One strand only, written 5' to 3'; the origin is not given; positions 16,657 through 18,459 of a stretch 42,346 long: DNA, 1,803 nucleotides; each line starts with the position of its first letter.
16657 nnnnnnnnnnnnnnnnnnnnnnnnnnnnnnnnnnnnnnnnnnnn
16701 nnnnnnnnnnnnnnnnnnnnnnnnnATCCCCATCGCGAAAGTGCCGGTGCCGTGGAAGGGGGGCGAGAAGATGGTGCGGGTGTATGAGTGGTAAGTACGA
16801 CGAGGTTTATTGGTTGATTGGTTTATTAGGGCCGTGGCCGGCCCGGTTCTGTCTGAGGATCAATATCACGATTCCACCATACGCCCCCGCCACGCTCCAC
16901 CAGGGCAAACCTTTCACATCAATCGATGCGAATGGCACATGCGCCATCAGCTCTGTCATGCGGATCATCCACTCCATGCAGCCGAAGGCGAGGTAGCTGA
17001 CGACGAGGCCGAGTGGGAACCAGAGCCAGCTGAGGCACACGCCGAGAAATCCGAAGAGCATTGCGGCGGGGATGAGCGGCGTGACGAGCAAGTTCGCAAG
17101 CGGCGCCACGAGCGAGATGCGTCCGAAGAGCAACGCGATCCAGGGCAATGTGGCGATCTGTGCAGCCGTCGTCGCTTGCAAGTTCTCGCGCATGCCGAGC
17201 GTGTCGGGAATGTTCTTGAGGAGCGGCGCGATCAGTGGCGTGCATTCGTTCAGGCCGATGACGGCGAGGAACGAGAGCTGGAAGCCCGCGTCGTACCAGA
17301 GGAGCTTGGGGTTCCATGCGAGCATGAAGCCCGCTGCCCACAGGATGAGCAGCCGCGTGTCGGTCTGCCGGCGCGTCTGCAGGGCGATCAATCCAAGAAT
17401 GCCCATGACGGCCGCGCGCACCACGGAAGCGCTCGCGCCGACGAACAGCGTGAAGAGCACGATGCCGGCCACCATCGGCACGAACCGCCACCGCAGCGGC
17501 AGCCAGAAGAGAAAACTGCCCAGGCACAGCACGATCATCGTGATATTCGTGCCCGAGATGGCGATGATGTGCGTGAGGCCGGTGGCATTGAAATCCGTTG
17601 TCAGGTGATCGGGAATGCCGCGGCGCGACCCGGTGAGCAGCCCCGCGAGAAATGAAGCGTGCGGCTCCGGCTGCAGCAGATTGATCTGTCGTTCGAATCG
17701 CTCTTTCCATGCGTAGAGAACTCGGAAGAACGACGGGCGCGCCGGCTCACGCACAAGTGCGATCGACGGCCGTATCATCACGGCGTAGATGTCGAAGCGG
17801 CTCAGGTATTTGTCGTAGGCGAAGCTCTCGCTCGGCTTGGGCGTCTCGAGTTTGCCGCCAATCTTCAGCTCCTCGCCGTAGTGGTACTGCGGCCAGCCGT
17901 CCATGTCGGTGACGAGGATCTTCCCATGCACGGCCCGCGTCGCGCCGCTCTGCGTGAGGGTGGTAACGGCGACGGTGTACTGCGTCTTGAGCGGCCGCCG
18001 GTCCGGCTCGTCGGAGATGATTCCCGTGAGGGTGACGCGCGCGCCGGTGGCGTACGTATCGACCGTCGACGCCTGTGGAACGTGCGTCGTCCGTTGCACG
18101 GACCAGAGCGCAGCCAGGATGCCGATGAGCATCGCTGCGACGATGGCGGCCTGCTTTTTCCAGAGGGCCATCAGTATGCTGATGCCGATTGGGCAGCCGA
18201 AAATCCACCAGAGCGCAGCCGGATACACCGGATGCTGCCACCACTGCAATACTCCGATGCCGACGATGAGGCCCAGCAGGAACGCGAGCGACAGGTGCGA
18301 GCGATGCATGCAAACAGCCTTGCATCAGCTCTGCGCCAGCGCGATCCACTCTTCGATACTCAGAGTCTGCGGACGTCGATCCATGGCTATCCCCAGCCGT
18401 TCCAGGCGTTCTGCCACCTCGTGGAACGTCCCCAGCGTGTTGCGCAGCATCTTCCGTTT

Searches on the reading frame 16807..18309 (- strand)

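Call 41: search_protein_families(library=pfam, proteins=[window:16807-18309:-], max_evalue=0.001)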
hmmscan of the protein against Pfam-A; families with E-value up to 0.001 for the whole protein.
window:16807-18309:- (500 aa): 2 families
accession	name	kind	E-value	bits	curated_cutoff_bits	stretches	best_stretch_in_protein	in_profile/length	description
PF03772.21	Competence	-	1.9e-52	178.8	23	1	224-487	1-267/270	Competence protein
PF13567.11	DUF4131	-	3e-22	79.5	31.6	1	29-179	3-158/165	Domain of unknown function (DUF4131)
